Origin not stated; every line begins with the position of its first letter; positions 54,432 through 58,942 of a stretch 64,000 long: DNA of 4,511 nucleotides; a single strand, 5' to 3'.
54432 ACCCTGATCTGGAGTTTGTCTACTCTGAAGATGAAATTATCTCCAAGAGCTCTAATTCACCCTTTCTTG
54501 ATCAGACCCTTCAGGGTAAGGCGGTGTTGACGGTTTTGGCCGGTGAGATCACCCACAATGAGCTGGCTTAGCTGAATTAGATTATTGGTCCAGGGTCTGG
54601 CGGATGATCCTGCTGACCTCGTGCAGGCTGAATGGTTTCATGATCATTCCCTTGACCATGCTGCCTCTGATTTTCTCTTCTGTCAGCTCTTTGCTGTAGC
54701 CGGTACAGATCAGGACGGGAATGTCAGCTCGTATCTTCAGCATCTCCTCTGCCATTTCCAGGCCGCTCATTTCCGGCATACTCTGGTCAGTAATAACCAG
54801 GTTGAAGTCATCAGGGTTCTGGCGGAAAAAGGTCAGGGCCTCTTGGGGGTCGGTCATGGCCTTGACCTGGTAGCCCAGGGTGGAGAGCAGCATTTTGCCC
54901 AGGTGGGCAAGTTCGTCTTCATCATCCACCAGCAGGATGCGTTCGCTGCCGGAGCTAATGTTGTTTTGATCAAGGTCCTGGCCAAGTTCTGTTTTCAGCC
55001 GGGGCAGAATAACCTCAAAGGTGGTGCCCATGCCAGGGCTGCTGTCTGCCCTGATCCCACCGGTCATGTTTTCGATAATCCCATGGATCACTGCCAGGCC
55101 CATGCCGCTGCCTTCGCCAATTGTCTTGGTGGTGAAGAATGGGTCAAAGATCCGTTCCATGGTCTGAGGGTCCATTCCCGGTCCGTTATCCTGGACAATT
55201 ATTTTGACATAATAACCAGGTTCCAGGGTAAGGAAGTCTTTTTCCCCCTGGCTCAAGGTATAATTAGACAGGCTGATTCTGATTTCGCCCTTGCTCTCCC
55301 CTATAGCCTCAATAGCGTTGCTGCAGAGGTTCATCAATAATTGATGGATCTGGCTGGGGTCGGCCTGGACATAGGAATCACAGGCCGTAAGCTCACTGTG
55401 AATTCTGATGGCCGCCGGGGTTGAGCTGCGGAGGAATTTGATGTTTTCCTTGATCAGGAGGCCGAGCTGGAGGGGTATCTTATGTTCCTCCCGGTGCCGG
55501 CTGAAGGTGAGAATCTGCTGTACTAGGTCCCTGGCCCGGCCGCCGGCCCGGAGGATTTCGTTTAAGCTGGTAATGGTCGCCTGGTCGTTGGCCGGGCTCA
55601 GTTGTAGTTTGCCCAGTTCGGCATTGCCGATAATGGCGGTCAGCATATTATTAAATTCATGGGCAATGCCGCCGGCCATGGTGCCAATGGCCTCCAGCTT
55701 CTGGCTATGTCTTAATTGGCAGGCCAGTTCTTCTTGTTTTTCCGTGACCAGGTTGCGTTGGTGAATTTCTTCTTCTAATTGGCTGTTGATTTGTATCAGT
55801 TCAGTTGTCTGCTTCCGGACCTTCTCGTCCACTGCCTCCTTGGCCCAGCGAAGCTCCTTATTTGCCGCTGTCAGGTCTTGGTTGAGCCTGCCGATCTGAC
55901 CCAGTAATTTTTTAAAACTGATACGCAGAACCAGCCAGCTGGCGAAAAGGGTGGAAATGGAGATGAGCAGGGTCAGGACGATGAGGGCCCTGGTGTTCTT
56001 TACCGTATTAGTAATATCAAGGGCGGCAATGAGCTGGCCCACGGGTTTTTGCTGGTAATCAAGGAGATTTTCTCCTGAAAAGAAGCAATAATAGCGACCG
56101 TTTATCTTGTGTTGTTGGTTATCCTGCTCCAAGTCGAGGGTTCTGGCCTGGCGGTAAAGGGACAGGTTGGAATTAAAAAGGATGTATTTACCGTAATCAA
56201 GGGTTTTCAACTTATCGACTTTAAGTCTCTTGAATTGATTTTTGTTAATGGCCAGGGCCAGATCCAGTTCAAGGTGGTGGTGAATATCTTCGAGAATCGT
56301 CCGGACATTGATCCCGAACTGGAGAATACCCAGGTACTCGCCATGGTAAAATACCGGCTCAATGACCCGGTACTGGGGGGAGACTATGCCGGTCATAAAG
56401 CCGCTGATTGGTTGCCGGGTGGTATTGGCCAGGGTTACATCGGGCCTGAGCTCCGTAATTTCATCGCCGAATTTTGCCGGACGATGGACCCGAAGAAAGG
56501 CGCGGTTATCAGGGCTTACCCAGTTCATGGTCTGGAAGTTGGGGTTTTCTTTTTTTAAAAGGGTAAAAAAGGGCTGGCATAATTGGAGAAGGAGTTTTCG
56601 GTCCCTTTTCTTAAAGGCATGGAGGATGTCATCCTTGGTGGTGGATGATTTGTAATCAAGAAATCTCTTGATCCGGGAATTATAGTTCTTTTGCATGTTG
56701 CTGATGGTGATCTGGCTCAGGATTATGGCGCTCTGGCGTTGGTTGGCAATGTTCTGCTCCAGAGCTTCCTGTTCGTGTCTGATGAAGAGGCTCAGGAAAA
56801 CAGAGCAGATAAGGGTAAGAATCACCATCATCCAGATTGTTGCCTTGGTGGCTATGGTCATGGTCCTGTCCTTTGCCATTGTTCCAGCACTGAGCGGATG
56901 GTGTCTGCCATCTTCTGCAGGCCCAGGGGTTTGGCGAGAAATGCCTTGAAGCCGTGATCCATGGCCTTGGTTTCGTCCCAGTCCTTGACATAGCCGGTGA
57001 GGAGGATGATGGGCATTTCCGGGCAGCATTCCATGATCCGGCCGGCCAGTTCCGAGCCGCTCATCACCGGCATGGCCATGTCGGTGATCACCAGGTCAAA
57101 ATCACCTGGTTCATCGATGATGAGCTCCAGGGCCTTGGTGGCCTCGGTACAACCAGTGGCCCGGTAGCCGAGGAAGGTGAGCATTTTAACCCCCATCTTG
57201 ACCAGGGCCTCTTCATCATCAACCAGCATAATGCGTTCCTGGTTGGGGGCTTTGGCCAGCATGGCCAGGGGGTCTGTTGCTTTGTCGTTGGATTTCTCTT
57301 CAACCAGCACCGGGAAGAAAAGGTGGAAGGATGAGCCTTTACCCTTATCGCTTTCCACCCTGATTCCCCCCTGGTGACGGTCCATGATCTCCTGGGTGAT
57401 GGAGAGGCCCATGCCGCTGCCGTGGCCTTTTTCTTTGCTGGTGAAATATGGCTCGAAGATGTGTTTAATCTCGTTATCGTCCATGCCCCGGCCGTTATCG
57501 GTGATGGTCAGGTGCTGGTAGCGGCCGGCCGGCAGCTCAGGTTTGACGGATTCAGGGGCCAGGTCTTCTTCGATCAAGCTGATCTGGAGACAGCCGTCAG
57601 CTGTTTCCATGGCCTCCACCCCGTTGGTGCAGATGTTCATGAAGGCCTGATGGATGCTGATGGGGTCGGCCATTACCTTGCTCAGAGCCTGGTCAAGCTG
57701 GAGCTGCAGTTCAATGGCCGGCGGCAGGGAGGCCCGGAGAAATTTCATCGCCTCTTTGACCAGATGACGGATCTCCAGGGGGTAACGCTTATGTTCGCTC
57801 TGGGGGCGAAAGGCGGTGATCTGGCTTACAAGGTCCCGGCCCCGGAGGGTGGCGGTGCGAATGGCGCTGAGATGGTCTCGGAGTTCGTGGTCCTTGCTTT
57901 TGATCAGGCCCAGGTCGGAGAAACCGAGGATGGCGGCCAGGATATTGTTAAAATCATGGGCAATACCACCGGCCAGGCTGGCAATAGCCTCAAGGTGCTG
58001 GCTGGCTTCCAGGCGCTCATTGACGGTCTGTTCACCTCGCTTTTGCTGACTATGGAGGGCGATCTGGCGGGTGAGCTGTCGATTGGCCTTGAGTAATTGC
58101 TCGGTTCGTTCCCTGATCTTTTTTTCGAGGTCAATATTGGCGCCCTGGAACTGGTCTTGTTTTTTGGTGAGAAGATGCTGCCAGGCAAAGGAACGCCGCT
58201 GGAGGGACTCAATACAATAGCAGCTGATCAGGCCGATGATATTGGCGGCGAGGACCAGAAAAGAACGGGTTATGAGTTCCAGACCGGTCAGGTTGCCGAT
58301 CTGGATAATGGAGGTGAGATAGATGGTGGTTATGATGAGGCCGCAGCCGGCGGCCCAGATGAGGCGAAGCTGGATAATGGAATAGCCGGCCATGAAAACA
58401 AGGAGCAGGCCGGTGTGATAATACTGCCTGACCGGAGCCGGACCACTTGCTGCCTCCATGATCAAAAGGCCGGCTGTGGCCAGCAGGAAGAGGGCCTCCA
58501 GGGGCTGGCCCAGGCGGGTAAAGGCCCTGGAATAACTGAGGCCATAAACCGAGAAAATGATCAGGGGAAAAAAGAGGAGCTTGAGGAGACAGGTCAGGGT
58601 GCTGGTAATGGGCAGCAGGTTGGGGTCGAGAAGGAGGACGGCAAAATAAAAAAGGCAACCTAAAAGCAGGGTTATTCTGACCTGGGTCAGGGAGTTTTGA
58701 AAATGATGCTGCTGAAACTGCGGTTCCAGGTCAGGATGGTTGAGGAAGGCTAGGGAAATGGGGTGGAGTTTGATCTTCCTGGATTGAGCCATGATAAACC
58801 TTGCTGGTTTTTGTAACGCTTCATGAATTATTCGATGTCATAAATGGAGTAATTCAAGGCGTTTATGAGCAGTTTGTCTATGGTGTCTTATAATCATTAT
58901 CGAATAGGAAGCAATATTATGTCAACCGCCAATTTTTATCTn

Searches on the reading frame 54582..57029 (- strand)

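Call 39: search_protein_families(library=pfam, proteins=[window:54582-57029:-], max_evalue=0.00001)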
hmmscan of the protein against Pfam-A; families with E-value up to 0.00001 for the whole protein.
window:54582-57029:- (815 aa): 4 families
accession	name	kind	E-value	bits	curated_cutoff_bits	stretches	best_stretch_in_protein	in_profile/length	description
PF02518.31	HATPase_c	-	1e-23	84.3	26.4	1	557-677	2-109/111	Histidine kinase-, DNA gyrase B-, and HSP90-like ATPase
PF00072.30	Response_reg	-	9.3e-18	64.9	30.2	1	698-808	1-109/111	Response regulator receiver domain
PF14827.12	dCache_3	-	3e-17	63.4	25.7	1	133-340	37-236/239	Double sensory domain of two-component sensor kinase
PF00512.31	HisKA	-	1.1e-08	35.4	26.9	1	449-514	3-65/66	His Kinase A (phospho-acceptor) domain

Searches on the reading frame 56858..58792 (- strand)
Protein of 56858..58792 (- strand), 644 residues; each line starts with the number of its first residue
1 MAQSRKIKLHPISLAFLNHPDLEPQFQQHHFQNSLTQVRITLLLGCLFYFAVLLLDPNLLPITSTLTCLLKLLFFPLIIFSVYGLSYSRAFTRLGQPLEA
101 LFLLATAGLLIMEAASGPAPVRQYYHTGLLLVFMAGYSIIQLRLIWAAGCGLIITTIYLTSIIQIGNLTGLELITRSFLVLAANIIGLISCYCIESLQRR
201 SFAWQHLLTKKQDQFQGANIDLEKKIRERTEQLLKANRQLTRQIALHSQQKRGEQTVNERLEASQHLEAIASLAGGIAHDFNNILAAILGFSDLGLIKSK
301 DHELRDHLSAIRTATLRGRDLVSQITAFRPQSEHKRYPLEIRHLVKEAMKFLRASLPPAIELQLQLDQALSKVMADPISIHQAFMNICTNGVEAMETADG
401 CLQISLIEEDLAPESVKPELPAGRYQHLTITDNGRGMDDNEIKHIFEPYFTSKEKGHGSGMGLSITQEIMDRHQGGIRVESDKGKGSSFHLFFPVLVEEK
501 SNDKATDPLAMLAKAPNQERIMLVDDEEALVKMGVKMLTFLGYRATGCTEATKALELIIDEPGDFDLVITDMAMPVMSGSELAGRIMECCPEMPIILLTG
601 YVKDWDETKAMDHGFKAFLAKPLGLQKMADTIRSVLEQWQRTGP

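Call 39: search_protein_families(library=pfam, proteins=[window:56858-58792:-], max_evalue=0.00001)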
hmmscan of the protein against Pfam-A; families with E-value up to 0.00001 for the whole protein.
window:56858-58792:- (644 aa): 3 families
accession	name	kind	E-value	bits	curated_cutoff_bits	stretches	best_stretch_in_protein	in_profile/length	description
PF02518.31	HATPase_c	-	4.1e-22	79.2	26.4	1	376-495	2-109/111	Histidine kinase-, DNA gyrase B-, and HSP90-like ATPase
PF00072.30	Response_reg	-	1.2e-18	67.8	30.2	1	521-632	1-110/111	Response regulator receiver domain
PF00512.31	HisKA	-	1.5e-06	28.6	26.9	1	273-326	5-58/66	His Kinase A (phospho-acceptor) domain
